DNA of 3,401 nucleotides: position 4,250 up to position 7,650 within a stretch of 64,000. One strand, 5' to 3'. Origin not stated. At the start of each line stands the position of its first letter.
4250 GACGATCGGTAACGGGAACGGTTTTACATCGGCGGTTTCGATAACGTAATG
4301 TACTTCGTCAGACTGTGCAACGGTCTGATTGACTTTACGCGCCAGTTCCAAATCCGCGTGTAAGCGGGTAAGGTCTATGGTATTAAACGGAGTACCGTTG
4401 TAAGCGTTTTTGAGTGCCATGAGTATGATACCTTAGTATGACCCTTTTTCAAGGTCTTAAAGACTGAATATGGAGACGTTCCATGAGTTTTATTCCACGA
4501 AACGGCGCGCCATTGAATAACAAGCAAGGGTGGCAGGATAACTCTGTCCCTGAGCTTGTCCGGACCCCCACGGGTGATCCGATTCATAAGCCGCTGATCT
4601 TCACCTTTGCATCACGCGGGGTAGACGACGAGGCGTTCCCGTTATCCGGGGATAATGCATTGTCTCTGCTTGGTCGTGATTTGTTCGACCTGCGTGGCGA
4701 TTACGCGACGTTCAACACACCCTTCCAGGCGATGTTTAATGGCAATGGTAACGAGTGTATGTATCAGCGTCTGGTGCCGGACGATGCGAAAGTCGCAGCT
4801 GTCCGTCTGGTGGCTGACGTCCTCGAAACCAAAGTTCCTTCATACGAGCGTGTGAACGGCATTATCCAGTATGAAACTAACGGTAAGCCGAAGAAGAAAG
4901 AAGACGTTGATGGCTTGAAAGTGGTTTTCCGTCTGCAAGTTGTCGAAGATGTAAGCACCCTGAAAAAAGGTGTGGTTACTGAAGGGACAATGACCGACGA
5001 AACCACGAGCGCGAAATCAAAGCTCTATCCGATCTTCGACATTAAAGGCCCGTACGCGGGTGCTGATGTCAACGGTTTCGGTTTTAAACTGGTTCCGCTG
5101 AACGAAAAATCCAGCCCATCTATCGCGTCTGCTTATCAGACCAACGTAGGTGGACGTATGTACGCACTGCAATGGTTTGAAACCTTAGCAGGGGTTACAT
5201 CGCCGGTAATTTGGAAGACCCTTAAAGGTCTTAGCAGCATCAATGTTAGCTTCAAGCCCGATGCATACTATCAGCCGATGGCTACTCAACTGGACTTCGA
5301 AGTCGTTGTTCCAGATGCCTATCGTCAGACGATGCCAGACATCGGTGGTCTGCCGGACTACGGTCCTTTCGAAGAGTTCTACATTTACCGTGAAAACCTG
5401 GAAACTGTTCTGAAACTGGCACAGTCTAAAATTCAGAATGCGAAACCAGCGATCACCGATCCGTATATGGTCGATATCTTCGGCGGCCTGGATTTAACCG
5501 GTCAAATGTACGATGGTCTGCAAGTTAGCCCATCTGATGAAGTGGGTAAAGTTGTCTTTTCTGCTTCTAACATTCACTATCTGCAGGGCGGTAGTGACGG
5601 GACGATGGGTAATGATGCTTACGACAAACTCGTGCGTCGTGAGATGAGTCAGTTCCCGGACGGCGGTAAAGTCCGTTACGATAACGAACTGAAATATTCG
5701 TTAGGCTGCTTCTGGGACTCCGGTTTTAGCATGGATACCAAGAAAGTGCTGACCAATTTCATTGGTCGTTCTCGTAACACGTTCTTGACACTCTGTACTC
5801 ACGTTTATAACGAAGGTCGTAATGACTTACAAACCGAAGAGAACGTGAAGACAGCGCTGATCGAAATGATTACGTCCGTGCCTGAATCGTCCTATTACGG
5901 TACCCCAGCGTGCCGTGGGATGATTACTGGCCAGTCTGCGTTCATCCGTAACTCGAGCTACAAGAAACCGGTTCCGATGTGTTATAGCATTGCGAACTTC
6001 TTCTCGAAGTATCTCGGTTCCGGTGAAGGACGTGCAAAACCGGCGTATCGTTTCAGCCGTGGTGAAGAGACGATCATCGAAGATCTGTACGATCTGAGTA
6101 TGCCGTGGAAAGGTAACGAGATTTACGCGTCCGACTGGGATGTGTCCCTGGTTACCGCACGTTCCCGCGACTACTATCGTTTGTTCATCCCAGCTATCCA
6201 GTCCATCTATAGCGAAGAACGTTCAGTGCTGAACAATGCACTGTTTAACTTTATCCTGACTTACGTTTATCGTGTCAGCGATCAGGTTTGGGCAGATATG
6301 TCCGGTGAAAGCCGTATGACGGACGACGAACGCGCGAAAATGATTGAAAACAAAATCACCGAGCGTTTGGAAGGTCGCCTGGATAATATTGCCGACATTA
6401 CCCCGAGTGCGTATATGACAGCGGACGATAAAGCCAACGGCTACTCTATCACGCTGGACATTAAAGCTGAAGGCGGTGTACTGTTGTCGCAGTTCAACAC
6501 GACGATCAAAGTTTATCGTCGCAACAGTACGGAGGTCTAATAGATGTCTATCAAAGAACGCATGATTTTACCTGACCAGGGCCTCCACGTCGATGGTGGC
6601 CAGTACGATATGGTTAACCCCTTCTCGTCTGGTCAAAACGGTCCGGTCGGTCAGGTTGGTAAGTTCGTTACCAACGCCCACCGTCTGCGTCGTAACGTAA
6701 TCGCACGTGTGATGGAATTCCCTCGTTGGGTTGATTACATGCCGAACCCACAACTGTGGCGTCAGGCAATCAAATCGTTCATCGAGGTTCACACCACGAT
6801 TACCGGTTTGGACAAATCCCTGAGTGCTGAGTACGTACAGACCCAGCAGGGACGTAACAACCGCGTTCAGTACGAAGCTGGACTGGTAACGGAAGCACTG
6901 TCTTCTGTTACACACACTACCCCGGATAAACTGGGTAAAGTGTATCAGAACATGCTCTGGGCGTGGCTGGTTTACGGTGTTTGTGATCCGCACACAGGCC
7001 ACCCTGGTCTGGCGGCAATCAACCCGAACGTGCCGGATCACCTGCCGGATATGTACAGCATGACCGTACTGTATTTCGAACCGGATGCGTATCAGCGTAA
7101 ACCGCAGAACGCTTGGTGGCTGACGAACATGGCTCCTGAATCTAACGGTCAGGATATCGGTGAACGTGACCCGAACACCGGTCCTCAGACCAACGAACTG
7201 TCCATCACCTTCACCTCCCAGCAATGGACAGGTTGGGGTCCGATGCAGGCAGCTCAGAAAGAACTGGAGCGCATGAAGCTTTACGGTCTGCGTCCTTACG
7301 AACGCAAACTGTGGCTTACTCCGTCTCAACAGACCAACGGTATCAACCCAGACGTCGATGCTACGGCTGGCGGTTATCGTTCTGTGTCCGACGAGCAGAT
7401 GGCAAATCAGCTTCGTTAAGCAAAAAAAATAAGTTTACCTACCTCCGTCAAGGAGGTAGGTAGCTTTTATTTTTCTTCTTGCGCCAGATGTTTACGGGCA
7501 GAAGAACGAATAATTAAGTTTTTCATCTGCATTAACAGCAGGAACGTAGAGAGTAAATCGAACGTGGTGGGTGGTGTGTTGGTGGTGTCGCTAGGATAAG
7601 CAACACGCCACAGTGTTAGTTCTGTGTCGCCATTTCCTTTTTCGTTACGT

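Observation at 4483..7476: Codon-optimised two-gene operon with strong terminator: candidate tail sheath and tube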

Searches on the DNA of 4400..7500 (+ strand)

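Call 7: search_dna_similar(query=window:4400-7500:+, collection=phages, mode=near, max_rows=20)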
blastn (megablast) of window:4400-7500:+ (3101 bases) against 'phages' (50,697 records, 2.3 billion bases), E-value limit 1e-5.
Records with a match: 63; places in all: 69; records where one place covers at least 80% of the query: 35.
Best place of each record, by identity: 90-95% 6; 80-90% 10; 60-80% 47.
By first word of the organism name: Salmonella 32; Erwinia 27; Escherichia 2; Enterobacteria 1; Proteus 1.
By host as written in the record: - 24; Erwinia amylovora ATCC 29780 14; Erwinia amylovora 12; Salmonella enterica 4; Salmonella sp. 2; Escherichia coli 2; Salmonella enterica subsp. enterica serovar Enteritidis 1; Salmonella enterica serovar Paratyphi A 1; and 3 more.
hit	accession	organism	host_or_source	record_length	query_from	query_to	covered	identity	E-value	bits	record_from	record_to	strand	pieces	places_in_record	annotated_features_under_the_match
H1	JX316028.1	Erwinia phage phiEaH2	Erwinia amylovora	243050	1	3034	98%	80.5%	0e+0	2287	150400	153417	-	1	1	putative phage tail sheath protein | putative virion structural protein | hypothetical protein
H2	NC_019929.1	Erwinia phage phiEaH2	Erwinia amylovora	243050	1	3034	98%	80.5%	0e+0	2287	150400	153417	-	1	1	tail sheath | virion structural protein | hypothetical protein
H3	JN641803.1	Salmonella phage SPN3US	-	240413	1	3075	99%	79.4%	0e+0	2124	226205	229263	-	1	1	putative tail sheath protein | putative virion structural protein 24 | hypothetical protein (x2)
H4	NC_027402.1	Salmonella phage SPN3US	-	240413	1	3075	99%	79.4%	0e+0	2124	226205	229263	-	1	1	tail sheath | virion structural protein | hypothetical protein (x2)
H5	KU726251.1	Enterobacteria phage SEGD1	Salmonella enterica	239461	1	3075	99%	79.3%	0e+0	2119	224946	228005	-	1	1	putative tail sheath protein | putative virion structural protein | hypothetical protein (x2)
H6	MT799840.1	Salmonella phage JN03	Salmonella sp.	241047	1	3075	99%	79.3%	0e+0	2119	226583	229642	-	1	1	putative tail sheath protein | putative virion structural protein 24 | hypothetical protein (x2)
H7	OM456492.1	Salmonella phage SaP7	Salmonella sp.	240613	1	3075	99%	79.3%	0e+0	2113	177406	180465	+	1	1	putative tail sheath protein | putative virion structural protein 24 | hypothetical protein (x2)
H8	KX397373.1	Erwinia phage vB_EamM_Stratton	Erwinia amylovora ATCC 29780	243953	1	3029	98%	80.5%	0e+0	2278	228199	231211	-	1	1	putative tail sheath protein | putative virion structural protein | hypothetical protein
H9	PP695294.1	Salmonella phage 1252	Salmonella enterica subsp. enterica ...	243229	1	3075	99%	79.2%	0e+0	2102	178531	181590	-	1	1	hypothetical protein (x4)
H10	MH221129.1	Salmonella phage SPAsTU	Salmonella enterica serovar Paratyphi A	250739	1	3075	99%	79.2%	0e+0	2091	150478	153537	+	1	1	putative tail sheath protein | putative virion structural protein | hypothetical protein (x2)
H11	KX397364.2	Erwinia phage vB_EamM_Asesino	Erwinia amylovora ATCC 29780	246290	1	3034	98%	80.2%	0e+0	2242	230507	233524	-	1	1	putative tail sheath protein | putative virion structural protein | hypothetical protein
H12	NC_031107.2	Erwinia phage vB_EamM_Asesino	Erwinia amylovora ATCC 29780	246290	1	3034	98%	80.2%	0e+0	2242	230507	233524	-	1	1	tail sheath | virion structural protein | hypothetical protein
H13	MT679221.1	Proteus phage 7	Proteus mirabilis 3b10_21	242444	1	3075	99%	79.2%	0e+0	2093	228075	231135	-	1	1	tail connector protein | baseplate wedge protein | hypothetical protein (x2)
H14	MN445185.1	Escherichia phage vB_EcoM_EC001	Escherichia coli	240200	1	3075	99%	79.1%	0e+0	2082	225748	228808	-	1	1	putative tail sheath protein | putative virion structural protein | hypothetical protein (x2)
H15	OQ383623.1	Salmonella phage MET_P1_082_240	cattle manure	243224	1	3075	99%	79.1%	0e+0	2080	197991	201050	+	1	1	tail connector protein | baseplate wedge protein | hypothetical protein (x2)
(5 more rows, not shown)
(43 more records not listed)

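Call 14: get_annotated_region(hit=H3, flank=5000)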
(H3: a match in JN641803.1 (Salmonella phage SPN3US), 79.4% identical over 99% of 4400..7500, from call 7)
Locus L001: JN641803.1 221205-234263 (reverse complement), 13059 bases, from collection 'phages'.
description: Salmonella phage SPN3US, complete genome.
organism: Salmonella phage SPN3US (NCBI taxid 1090134)
taxonomy: Viruses; Duplodnaviria; Heunggongvirae; Uroviricota; Caudoviricetes; Seoulvirus; Seoulvirus SPN3US
host: -; source: -; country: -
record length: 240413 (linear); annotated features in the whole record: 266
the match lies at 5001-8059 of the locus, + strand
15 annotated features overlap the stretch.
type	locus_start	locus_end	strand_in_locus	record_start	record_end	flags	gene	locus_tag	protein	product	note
CDS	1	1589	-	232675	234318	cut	-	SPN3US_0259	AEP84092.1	putative virion structural protein 26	-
CDS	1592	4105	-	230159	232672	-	-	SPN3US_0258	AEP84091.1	putative virion structural protein 25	-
CDS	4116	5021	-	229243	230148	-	-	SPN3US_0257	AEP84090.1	hypothetical protein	-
CDS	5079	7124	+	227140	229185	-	-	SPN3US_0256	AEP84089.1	putative tail sheath protein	-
CDS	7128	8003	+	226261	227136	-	-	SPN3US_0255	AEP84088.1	putative virion structural protein 24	-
CDS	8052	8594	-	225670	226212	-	-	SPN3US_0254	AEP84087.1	hypothetical protein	-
CDS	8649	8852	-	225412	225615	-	-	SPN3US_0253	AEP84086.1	hypothetical protein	-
CDS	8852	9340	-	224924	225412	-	-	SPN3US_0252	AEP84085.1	hypothetical protein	-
CDS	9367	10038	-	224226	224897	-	-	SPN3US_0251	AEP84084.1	putative HD domain protein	-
CDS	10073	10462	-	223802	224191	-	-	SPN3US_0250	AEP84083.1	hypothetical protein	-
CDS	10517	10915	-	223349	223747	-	-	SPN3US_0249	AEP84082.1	hypothetical protein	-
CDS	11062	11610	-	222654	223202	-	-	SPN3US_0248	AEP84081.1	hypothetical protein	-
CDS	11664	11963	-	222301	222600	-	-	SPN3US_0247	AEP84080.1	hypothetical protein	-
CDS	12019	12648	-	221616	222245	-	-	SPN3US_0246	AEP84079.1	hypothetical protein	-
CDS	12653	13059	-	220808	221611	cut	-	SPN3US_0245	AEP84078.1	putative virion structural protein 23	-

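Call 21: search_dna_similar(query=window:4400-7500:+, collection=ecoli_genomes, mode=near, max_rows=10)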
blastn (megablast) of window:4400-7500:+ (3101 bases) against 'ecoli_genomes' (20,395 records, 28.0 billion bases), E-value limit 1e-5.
Records with a match: 1; places in all: 1; records where one place covers at least 80% of the query: 1.
Genomes with a match: 1 of 5426; with a place that covers at least 80% of the query: 1. Places per genome that has any: lowest 1, median 1, highest 1. On chromosomes: 0 places; on plasmids: 1.
Best place of each record, by identity: 80-90% 1.
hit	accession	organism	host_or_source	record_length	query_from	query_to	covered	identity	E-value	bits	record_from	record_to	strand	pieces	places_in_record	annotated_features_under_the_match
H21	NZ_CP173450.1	Escherichia coli strain 98232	Homo sapiens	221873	1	3079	99%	90.0%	0e+0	3975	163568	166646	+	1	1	hypothetical protein (x4)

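Call 22: search_dna_similar(query=window:4400-7500:+, collection=plasmids, mode=near, max_rows=10)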
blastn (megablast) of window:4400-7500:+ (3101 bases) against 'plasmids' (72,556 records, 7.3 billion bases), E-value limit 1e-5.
Records with a match: 1; places in all: 1; records where one place covers at least 80% of the query: 1.
Best place of each record, by identity: 80-90% 1.
By first word of the organism name: Enterobacter 1.
By predicted mobility (MOB-suite, as given by PLSDB): non-mobilizable 1.
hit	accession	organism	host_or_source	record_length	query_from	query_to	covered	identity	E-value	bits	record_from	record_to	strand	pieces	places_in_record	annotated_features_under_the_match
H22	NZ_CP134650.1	Enterobacter ludwigii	Larus michahellis,bacteria,cloaca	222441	1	3079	99%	90.0%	0e+0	3975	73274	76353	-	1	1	hypothetical protein (x4)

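Call 25: get_annotated_region(hit=H21, flank=3000)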
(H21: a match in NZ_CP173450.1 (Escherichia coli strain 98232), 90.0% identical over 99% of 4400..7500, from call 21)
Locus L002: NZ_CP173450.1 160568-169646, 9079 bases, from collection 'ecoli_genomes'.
description: Escherichia coli strain 98232 plasmid p98232-contig_4, complete sequence
organism: Escherichia coli strain 98232 (NCBI taxid 562)
replicon: plasmid p98232-contig_4; assembly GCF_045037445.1
host: Homo sapiens; source: urine; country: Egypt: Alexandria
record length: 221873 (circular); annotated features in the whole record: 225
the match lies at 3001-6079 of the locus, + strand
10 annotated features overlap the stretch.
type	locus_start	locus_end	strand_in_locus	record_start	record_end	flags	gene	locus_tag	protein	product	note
CDS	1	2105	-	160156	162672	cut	-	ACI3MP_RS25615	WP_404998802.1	hypothetical protein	-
CDS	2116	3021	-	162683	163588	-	-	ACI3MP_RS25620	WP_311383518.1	hypothetical protein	-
CDS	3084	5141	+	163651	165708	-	-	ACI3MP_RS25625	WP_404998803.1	hypothetical protein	-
CDS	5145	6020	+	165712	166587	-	-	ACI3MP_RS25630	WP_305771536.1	hypothetical protein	-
CDS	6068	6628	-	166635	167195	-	-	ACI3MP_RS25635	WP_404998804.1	hypothetical protein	-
CDS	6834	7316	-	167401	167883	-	-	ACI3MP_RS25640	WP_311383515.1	hypothetical protein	-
CDS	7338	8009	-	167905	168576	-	-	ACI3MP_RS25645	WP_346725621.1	hypothetical protein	-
CDS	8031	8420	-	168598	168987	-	-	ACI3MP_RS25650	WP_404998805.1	hypothetical protein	-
CDS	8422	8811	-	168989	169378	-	-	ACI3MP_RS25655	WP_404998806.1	hypothetical protein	-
CDS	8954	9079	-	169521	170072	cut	-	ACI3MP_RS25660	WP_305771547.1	5' nucleotidase, NT5C type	-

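Call 27: get_annotated_region(hit=H1, flank=1500)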
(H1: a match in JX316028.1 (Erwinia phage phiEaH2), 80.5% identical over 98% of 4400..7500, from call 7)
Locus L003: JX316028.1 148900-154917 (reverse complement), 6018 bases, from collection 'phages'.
description: Erwinia phage phiEaH2, complete genome.
organism: Erwinia phage phiEaH2 (NCBI taxid 1029988)
taxonomy: Viruses; Duplodnaviria; Heunggongvirae; Uroviricota; Caudoviricetes; Erskinevirus; Erskinevirus EaH2
host: Erwinia amylovora; source: -; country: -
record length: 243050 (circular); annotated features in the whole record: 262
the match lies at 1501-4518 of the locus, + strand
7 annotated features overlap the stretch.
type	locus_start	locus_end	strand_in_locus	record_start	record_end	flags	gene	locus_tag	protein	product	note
CDS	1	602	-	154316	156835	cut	-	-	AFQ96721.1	putative virion structural protein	-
CDS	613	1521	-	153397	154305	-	-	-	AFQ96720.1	hypothetical protein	-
CDS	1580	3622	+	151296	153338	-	-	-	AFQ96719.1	putative phage tail sheath protein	-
CDS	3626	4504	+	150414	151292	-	-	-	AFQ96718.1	putative virion structural protein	-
CDS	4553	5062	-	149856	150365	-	-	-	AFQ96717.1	hypothetical protein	-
CDS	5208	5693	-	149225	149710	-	-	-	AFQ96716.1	hypothetical protein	-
CDS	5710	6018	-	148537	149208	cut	-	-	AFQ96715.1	putative phage HD domain protein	-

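Call 28: get_annotated_region(hit=H22, flank=1500)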
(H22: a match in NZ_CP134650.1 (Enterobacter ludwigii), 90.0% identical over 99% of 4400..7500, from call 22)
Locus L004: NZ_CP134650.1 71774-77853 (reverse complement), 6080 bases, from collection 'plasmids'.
description: Enterobacter ludwigii strain 51A:C plasmid unnamed1, complete sequence
organism: Enterobacter ludwigii (NCBI taxid 299767)
taxonomy: Bacteria; Pseudomonadota; Gammaproteobacteria; Enterobacterales; Enterobacteriaceae; Enterobacter; Enterobacter ludwigii
host: -; source: Larus michahellis,bacteria,cloaca; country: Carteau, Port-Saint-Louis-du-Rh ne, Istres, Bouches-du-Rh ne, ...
typing (MOB-suite, as given by PLSDB): non-mobilizable
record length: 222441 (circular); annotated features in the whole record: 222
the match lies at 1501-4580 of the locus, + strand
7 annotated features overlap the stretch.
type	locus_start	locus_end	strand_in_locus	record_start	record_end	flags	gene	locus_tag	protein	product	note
CDS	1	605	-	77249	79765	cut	-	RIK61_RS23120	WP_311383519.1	hypothetical protein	-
CDS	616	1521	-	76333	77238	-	-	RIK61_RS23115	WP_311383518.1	hypothetical protein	-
CDS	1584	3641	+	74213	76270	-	-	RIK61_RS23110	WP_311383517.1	hypothetical protein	-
CDS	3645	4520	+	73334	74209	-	-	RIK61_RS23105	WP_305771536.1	hypothetical protein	-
CDS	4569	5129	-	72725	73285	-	-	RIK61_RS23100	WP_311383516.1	hypothetical protein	-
CDS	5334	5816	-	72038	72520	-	-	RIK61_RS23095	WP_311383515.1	hypothetical protein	-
CDS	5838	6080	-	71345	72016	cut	-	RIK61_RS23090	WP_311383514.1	hypothetical protein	-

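Call 33: search_dna_similar(query=window:6900-7480:+, collection=phages, mode=distant, rows=spread, max_rows=25)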
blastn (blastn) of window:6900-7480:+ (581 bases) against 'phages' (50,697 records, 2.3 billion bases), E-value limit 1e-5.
Records with a match: 72; places in all: 73; records where one place covers at least 80% of the query: 54.
Best place of each record, by identity: 80-90% 52; 60-80% 20.
By first word of the organism name: Erwinia 34; Salmonella 32; Escherichia 2; Cronobacter 2; Enterobacteria 1; Proteus 1.
By host as written in the record: - 24; Erwinia amylovora ATCC 29780 18; Erwinia amylovora 15; Salmonella enterica 4; Salmonella sp. 2; Escherichia coli 2; Cronobacter sakazakii 2; Salmonella enterica serovar Paratyphi A 1; and 4 more.
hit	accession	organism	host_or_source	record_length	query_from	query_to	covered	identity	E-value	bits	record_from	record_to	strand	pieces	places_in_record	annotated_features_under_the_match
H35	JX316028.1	Erwinia phage phiEaH2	Erwinia amylovora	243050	1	575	99%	86.0%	0e+0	674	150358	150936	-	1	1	putative virion structural protein | hypothetical protein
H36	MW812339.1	Erwinia phage pEa_SNUABM_29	Erwinia amylovora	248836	2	575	99%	86.0%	0e+0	670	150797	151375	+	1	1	hypothetical protein (x2)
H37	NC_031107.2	Erwinia phage vB_EamM_Asesino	Erwinia amylovora ATCC 29780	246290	1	575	99%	85.1%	0e+0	652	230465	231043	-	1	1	virion structural protein | hypothetical protein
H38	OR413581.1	Salmonella phage SPLA3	Salmonella enterica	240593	1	575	99%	84.4%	8e-177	625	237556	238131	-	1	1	virion structural protein | hypothetical protein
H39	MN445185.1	Escherichia phage vB_EcoM_EC001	Escherichia coli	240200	1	575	99%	84.1%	9e-176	621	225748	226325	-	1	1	putative virion structural protein | hypothetical protein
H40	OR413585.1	Salmonella phage SPLA5c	Salmonella enterica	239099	1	575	99%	83.9%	1e-173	614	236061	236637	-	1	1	virion structural protein | hypothetical protein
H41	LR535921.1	Salmonella phage SPFM2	-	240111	1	575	99%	83.7%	6e-172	609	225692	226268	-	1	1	hypothetical protein (x2)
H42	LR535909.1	Salmonella phage SPFM11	-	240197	1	575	99%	83.6%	2e-171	608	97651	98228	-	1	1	putative virion structural protein | hypothetical protein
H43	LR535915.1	Salmonella phage SPFM16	-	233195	1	575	99%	83.6%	2e-171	608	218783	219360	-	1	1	putative virion structural protein | hypothetical protein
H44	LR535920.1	Salmonella phage SPFM3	-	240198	1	575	99%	83.6%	2e-171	608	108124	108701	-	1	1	putative virion structural protein | hypothetical protein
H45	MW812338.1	Erwinia phage pEa_SNUABM_4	Erwinia amylovora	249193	1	575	99%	80.6%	2e-145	521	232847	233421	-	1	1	hypothetical protein (x2)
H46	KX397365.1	Erwinia phage vB_EamM_Caitlin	Erwinia amylovora ATCC 29780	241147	1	580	100%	79.6%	8e-139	499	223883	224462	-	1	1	putative virion structural protein | hypothetical protein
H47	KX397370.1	Erwinia phage Machina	Erwinia amylovora ATCC 29780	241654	1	575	99%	80.1%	6e-140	502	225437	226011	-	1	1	putative virion structural protein | hypothetical protein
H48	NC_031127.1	Erwinia phage vB_EamM_Huxley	Erwinia amylovora ATCC 29780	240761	1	575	99%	80.1%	6e-140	502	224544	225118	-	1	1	virion structural protein | hypothetical protein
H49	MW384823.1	Erwinia phage pEa_SNUABM_43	Erwinia amylovora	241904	1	575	99%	79.7%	1e-136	491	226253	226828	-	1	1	putative virion structural protein | hypothetical protein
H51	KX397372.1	Erwinia phage vB_EamM_Phobos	Erwinia amylovora ATCC 29780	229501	1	581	100%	73.6%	1e-92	345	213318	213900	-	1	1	putative virion structural protein | hypothetical protein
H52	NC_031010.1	Erwinia phage vB_EamM_Kwan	Erwinia amylovora ATCC 29780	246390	6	535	91%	79.4%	2e-128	465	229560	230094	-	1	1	virion structural protein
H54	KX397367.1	Erwinia phage vB_EamM_EarlPhillipIV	Erwinia amylovora ATCC 29780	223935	25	465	76%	77.8%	2e-94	352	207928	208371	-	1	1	putative virion structural protein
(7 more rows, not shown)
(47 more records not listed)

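Call 36: get_annotated_region(hit=H46, flank=3200)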
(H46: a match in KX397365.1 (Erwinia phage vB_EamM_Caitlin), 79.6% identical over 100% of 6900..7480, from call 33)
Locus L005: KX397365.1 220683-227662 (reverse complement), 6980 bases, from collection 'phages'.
description: Erwinia phage vB_EamM_Caitlin, complete genome.
organism: Erwinia phage vB_EamM_Caitlin (NCBI taxid 1883379)
taxonomy: Viruses; Duplodnaviria; Heunggongvirae; Uroviricota; Caudoviricetes; Machinavirus
host: Erwinia amylovora ATCC 29780; source: branches and blossoms; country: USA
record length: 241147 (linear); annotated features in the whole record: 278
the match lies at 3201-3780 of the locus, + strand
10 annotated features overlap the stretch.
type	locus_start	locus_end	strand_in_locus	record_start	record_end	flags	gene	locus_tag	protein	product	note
CDS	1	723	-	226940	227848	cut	-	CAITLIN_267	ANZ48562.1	hypothetical protein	gp267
CDS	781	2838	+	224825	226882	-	-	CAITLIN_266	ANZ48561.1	putative tail sheath protein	gp266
CDS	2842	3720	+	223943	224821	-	-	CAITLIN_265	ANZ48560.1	putative virion structural protein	gp265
CDS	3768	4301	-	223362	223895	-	-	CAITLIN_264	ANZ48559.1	hypothetical protein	gp264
CDS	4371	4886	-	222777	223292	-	-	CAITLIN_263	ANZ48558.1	hypothetical protein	gp263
CDS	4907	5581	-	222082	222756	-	-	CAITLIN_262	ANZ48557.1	putative HD domain protein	gp262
CDS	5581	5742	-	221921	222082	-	-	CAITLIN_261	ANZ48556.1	hypothetical protein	gp261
CDS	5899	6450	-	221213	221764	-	-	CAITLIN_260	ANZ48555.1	hypothetical protein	gp260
CDS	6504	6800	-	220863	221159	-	-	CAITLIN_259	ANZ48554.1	hypothetical protein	gp259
CDS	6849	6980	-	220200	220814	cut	-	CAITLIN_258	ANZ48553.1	hypothetical protein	gp258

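Call 37: get_annotated_region(hit=H47, flank=3200)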
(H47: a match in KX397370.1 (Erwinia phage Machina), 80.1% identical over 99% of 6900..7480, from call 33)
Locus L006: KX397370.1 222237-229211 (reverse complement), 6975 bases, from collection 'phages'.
description: Erwinia phage Machina, complete genome.
organism: Erwinia phage Machina (NCBI taxid 1883375)
taxonomy: Viruses; Duplodnaviria; Heunggongvirae; Uroviricota; Caudoviricetes; Machinavirus; Machinavirus machina
host: Erwinia amylovora ATCC 29780; source: -; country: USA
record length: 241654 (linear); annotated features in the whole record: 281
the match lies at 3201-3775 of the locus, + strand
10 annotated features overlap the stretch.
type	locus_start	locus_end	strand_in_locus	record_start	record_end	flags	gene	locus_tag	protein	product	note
CDS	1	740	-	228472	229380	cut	-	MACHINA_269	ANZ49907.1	hypothetical protein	gp269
CDS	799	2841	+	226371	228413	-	-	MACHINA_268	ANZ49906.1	putative tail sheath protein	gp268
CDS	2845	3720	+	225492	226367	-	-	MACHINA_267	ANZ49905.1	putative virion structural protein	gp267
CDS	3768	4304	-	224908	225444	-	-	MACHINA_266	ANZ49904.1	hypothetical protein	gp266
CDS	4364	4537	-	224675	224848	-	-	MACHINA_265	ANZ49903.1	hypothetical protein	gp265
CDS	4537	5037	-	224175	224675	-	-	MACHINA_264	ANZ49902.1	hypothetical protein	gp264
CDS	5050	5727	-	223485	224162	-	-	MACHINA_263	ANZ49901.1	putative HD domain protein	gp263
CDS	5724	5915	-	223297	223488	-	-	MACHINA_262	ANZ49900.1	hypothetical protein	gp262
CDS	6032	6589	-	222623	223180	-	-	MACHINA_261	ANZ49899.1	hypothetical protein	gp261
CDS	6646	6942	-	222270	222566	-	-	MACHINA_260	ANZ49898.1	hypothetical protein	gp260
